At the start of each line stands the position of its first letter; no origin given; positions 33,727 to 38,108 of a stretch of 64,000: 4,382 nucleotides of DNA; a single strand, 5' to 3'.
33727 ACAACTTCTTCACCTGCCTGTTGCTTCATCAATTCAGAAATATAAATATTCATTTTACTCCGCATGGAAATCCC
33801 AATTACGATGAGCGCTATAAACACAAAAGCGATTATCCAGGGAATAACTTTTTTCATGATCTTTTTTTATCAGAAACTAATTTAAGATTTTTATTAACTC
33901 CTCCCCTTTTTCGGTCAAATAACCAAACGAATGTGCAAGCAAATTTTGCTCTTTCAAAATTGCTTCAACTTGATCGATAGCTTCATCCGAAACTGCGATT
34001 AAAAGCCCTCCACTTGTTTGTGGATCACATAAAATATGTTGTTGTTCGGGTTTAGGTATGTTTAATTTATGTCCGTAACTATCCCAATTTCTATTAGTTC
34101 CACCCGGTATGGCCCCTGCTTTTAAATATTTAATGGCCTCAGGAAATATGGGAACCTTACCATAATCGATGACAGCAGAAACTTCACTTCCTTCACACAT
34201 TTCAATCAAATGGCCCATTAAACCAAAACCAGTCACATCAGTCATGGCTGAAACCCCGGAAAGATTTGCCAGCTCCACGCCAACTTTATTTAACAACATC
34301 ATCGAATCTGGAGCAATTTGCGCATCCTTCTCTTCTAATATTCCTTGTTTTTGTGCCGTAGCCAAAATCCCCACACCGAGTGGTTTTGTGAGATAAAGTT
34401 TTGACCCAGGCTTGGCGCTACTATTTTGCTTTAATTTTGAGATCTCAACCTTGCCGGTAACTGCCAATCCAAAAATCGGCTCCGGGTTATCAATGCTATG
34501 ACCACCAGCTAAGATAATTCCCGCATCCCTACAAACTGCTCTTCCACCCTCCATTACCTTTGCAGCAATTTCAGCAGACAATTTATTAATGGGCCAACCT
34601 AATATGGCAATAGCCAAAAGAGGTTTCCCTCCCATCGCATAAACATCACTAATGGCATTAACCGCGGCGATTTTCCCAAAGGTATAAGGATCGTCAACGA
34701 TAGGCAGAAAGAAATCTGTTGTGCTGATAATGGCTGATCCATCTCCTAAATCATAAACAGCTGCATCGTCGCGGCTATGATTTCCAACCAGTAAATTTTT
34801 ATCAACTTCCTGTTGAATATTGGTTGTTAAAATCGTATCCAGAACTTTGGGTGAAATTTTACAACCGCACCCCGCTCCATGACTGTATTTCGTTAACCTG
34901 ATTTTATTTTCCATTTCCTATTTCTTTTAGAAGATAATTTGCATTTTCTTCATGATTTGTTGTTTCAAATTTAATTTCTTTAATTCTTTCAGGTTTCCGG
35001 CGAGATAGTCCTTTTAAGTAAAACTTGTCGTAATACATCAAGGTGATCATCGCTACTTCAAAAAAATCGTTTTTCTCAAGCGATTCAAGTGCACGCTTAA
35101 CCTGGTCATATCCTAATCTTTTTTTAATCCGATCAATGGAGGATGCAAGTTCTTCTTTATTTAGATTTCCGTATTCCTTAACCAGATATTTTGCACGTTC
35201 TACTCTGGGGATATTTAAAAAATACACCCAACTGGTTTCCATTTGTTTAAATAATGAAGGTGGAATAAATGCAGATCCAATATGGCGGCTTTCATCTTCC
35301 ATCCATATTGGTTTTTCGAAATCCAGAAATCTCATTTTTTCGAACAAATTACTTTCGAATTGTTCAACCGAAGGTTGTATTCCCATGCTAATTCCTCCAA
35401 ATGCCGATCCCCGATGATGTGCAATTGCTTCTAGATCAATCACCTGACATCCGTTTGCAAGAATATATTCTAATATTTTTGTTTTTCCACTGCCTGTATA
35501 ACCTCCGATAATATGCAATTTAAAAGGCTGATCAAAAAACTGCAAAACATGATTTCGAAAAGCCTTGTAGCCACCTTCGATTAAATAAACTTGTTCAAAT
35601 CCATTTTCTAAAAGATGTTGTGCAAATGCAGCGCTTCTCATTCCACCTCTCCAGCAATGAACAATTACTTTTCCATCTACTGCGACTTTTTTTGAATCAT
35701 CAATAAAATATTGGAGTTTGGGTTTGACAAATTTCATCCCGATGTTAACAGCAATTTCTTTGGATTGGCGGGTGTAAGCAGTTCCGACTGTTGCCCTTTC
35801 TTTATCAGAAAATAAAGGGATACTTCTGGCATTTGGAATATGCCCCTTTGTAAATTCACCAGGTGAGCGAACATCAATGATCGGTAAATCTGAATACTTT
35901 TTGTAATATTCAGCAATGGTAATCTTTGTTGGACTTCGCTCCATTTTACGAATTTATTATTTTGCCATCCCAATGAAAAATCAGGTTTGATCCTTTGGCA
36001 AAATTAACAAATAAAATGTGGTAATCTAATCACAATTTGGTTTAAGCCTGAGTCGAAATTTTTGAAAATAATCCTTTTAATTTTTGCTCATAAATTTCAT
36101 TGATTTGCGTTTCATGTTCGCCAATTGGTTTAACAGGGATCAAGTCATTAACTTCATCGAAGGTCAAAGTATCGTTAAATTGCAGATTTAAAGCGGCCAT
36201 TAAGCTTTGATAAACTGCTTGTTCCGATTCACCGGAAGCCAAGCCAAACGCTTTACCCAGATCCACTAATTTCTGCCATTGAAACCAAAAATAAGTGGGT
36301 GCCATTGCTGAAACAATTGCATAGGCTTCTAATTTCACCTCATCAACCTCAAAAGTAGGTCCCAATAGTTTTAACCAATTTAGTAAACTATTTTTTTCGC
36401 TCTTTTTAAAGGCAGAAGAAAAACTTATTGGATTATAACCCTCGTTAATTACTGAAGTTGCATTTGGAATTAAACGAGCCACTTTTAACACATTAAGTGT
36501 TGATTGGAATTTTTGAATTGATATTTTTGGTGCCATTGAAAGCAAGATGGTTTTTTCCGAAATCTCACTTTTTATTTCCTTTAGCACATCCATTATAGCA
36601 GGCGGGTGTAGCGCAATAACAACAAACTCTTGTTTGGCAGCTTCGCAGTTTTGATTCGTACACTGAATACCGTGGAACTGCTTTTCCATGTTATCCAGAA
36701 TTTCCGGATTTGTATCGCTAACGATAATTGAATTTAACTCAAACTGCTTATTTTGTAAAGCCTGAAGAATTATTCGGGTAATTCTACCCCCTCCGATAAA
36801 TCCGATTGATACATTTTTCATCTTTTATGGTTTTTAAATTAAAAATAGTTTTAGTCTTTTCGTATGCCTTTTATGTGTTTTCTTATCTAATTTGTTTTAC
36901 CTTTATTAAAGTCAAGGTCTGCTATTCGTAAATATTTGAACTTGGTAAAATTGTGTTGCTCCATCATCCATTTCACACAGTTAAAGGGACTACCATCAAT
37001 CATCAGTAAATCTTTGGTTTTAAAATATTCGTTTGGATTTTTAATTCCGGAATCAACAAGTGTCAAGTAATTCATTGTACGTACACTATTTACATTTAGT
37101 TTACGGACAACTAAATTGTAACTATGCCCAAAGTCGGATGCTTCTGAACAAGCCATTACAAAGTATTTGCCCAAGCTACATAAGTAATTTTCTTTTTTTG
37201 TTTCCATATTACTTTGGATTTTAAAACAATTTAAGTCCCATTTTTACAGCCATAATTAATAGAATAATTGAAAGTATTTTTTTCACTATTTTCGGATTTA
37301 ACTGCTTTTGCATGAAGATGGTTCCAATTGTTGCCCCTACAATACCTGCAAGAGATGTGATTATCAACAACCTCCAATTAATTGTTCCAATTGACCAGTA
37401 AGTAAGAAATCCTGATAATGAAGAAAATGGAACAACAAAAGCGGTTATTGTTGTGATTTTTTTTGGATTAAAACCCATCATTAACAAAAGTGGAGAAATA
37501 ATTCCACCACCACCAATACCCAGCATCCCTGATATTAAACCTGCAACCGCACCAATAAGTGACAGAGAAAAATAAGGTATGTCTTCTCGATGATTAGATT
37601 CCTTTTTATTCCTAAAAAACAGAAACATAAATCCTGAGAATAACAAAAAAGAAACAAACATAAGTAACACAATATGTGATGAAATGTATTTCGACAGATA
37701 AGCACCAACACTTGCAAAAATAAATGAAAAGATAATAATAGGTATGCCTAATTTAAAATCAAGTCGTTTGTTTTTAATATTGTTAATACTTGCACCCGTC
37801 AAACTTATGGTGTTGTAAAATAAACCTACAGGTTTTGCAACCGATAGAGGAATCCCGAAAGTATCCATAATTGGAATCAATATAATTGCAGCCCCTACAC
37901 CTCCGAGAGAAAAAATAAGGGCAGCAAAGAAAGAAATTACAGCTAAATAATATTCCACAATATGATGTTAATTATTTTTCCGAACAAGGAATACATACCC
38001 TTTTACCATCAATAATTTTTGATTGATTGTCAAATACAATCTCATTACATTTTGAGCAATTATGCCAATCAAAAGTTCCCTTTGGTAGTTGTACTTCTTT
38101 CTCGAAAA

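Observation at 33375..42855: ArsR-headed envelope thiol-relay + ArsP-type permease + dedicated porin cluster running into selU-selD: candidate chalcogen/metalloid handling system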

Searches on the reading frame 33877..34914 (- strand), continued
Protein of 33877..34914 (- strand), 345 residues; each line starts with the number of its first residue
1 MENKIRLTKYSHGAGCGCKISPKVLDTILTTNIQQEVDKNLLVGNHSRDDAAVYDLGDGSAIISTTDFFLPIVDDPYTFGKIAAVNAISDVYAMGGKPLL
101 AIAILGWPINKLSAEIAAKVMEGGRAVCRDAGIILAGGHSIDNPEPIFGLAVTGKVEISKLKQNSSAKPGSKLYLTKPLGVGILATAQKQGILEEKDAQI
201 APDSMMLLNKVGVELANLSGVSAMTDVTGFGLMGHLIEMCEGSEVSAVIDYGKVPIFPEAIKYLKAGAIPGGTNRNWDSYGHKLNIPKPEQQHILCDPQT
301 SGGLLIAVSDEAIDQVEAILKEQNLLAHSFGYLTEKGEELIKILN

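Call 61: find_encoding_contigs(protein=P0176, flank=9000, max_places=2)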
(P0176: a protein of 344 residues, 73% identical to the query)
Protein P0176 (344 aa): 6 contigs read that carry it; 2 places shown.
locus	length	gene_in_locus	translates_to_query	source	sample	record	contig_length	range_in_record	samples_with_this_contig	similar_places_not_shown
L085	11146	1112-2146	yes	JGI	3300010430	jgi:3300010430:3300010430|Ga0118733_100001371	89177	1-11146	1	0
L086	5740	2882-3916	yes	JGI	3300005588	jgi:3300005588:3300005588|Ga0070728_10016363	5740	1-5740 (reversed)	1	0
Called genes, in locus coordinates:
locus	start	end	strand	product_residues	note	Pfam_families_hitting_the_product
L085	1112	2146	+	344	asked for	PF00586:AIRS, PF02769:AIRS_C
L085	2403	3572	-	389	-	PF00015:MCPsignal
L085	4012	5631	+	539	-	PF08448:PAS_4, PF08447:PAS_3 (weak), PF13426:PAS_9, PF00211:Guanylate_cyc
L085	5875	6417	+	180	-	-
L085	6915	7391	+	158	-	PF10947:DUF2628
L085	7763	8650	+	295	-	PF13020:NOV_C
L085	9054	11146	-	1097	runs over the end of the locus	PF17789:MG4 (faint), PF26198:Ig_SMCHD1_6th (faint), PF02369:Big_1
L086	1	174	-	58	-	?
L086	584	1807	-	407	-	-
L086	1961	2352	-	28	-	-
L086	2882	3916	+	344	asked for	PF00586:AIRS, PF02769:AIRS_C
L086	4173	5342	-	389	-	PF00015:MCPsignal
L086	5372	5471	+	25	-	-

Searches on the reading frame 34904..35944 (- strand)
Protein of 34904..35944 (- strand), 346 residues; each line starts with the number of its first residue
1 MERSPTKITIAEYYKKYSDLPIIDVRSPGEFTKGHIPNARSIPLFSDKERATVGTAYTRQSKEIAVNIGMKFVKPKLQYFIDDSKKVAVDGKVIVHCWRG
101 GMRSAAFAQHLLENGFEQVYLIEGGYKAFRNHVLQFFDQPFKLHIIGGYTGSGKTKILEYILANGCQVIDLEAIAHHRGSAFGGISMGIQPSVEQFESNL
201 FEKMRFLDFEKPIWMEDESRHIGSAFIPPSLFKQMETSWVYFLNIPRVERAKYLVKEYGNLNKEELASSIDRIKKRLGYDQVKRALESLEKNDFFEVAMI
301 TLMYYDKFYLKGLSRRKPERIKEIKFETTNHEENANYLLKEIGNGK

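Call 5: search_protein_families(library=ncbifam, proteins=[window:34904-35944:-], max_evalue=0.001)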
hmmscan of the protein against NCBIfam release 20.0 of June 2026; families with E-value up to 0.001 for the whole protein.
window:34904-35944:- (346 aa): 12 families
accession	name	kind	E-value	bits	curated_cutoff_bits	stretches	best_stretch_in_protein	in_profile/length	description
NF008750.0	PRK11784.1-2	equivalog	2.7e-104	349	241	1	10-336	7-334/346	tRNA 2-selenouridine(34) synthase MnmH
TIGR03167.1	tRNA_sel_U_synt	equivalog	7.6e-95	317.9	219.75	1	20-318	3-307/311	tRNA 2-selenouridine(34) synthase MnmH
NF008752.0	PRK11784.1-4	equivalog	4.7e-74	249.3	266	1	21-334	20-339/357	tRNA 2-selenouridine(34) synthase MnmH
NF008751.0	PRK11784.1-3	equivalog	6.5e-58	196.7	361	1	18-290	16-290/367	tRNA 2-selenouridine(34) synthase MnmH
NF008749.0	PRK11784.1-1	equivalog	3.6e-47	161.3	548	1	18-267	16-266/364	tRNA 2-selenouridine(34) synthase MnmH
TIGR04568.1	arch_SelU_Nterm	equivalog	2.8e-25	89.4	200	1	7-130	90-213/215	selenouridine synthase SelU-like subunit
NF001195.0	PRK00162.1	equivalog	9e-11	42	102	1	86-135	54-102/108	thiosulfate sulfurtransferase GlpE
TIGR04569.1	arch_SelU_Cterm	equivalog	3e-08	33.8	180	1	148-320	8-190/217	selenouridine synthase SelU-like subunit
NF045521.1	rhoda_near_glyco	subfamily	5.9e-08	32.6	145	1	82-139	62-118/144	rhodanese homology domain-containing protein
NF006444.0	PRK08762.1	equivalog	9.5e-07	27.8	449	1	86-136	65-114/387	molybdopterin-synthase adenylyltransferase MoeB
NF001133.1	PRK00142.1-1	equivalog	2.5e-05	24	170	1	65-130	141-204/229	oxygen-dependent tRNA uridine(34) hydroxylase TrhO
NF041203.1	rhodanese_LYCAU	equivalog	7.5e-05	22.4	115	1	84-130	70-117/126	rhodanese-related (seleno)protein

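Call 6: search_protein_families(library=pfam, proteins=[window:34904-35944:-], max_evalue=0.001)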
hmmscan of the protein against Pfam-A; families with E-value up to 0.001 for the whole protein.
window:34904-35944:- (346 aa): 1 family
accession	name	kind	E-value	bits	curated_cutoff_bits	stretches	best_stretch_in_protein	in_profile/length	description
PF00581.25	Rhodanese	-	4.4e-16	59.6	22.2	1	12-131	4-101/102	Rhodanese-like domain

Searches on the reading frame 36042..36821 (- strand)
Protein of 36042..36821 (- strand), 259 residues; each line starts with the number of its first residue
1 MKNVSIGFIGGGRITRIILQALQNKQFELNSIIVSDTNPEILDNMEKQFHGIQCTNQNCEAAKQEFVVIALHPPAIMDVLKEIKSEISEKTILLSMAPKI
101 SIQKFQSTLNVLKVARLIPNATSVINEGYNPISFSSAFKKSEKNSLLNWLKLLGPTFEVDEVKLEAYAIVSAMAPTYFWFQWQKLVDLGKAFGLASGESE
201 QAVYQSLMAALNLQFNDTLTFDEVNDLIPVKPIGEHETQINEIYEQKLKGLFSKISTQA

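Call 3: search_protein_families(library=pfam, proteins=[window:36042-36821:-], max_evalue=0.01)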
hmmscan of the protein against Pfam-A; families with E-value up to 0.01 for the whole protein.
window:36042-36821:- (259 aa): 2 families
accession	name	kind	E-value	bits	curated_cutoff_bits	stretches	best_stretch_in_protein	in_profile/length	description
PF03807.23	F420_oxidored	-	7.5e-13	49.3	21.6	1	6-97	2-92/94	NADP oxidoreductase coenzyme F420-dependent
PF03435.24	Sacchrp_dh_NADP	-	0.0027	18.5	25.1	1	6-66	1-60/129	Saccharopine dehydrogenase NADP binding domain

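Call 4: search_protein_families(library=ncbifam, proteins=[window:36042-36821:-], max_evalue=0.01)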
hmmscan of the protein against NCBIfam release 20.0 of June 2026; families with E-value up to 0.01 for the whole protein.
window:36042-36821:- (259 aa): 13 families
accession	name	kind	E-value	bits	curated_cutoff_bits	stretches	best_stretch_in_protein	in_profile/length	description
TIGR00112.1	proC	equivalog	1.1e-29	103.9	196.75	1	6-213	1-211/263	pyrroline-5-carboxylate reductase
NF005814.0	PRK07680.1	equivalog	1e-18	67.5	278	1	5-255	2-252/275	late competence protein ComER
NF005384.0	PRK06928.1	exception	2.7e-17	63.2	301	1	5-228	3-230/277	pyrroline-5-carboxylate reductase ProG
NF005813.0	PRK07679.1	exception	9.9e-14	51.4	404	1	2-212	2-215/279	pyrroline-5-carboxylate reductase ProI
NF005063.0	PRK06476.1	equivalog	5.6e-13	49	254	1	5-181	2-172/258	pyrroline-5-carboxylate reductase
NF008839.0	PRK11880.2-4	equivalog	2.5e-10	40.2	288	1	6-206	4-195/252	pyrroline-5-carboxylate reductase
NF006410.0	PRK08655.1-4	equivalog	1.1e-05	24.5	498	1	4-102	5-101/446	prephenate dehydrogenase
TIGR03944.1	dehyd_SbnB_fam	equivalog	0.00049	19.2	326.9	1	4-63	133-197/327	2,3-diaminopropionate biosynthesis protein SbnB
TIGR01915.1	npdG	equivalog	0.0037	17.3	149.8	1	45-103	48-108/220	NADPH-dependent F420 reductase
NF005089.0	PRK06522.1-4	subfamily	0.0049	16.3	223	1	41-96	45-100/326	2-dehydropantoate 2-reductase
NF000946.0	PRK00094.2-4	equivalog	0.0049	15.9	455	1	30-113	41-124/342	NAD(P)H-dependent glycerol-3-phosphate dehydrogenase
NF009830.0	PRK13304.1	equivalog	0.0071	15.8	267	0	5-83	3-81/265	aspartate dehydrogenase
TIGR04380.1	myo_inos_iolG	equivalog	0.0095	14.8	355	0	4-97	2-102/330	inositol 2-dehydrogenase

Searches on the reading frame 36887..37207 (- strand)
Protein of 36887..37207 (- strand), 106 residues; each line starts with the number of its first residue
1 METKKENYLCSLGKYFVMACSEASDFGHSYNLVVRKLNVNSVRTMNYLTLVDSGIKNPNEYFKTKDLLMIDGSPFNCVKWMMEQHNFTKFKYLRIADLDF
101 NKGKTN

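Call 3: search_protein_families(library=pfam, proteins=[window:36887-37207:-], max_evalue=0.01)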
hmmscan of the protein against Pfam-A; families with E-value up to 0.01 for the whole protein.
window:36887-37207:- (106 aa): 1 family
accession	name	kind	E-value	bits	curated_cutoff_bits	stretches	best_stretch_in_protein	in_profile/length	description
PF08859.16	DGC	-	2e-10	41.1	27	1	17-105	2-91/106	DGC domain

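Call 4: search_protein_families(library=ncbifam, proteins=[window:36887-37207:-], max_evalue=0.01)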
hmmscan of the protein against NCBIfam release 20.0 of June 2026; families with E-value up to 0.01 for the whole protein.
window:36887-37207:- (106 aa): 0 families

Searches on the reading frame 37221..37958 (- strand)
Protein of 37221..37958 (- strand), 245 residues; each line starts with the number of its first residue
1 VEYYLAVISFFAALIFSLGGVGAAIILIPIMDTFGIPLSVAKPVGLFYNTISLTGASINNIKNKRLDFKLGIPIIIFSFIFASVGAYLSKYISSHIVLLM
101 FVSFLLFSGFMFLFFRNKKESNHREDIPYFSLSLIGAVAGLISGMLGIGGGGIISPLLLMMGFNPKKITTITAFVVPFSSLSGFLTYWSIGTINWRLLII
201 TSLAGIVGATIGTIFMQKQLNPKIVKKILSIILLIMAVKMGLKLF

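Call 3: search_protein_families(library=pfam, proteins=[window:37221-37958:-], max_evalue=0.01)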
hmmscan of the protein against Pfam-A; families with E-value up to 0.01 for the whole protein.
window:37221-37958:- (245 aa): 1 family
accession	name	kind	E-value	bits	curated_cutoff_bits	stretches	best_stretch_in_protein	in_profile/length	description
PF01925.25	TauE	-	1e-43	150.1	32.6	1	5-240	1-237/237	Sulfite exporter TauE/SafE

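Call 4: search_protein_families(library=ncbifam, proteins=[window:37221-37958:-], max_evalue=0.01)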
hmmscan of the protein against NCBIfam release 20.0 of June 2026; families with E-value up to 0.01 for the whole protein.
window:37221-37958:- (245 aa): 2 families
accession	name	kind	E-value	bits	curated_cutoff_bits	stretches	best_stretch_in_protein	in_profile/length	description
NF007909.0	PRK10621.1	equivalog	2.8e-08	33.4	383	1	5-240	15-250/266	hypothetical protein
NF040961.1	MamO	equivalog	8.5e-05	21.1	800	1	129-240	528-647/648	magnetosome protein MamO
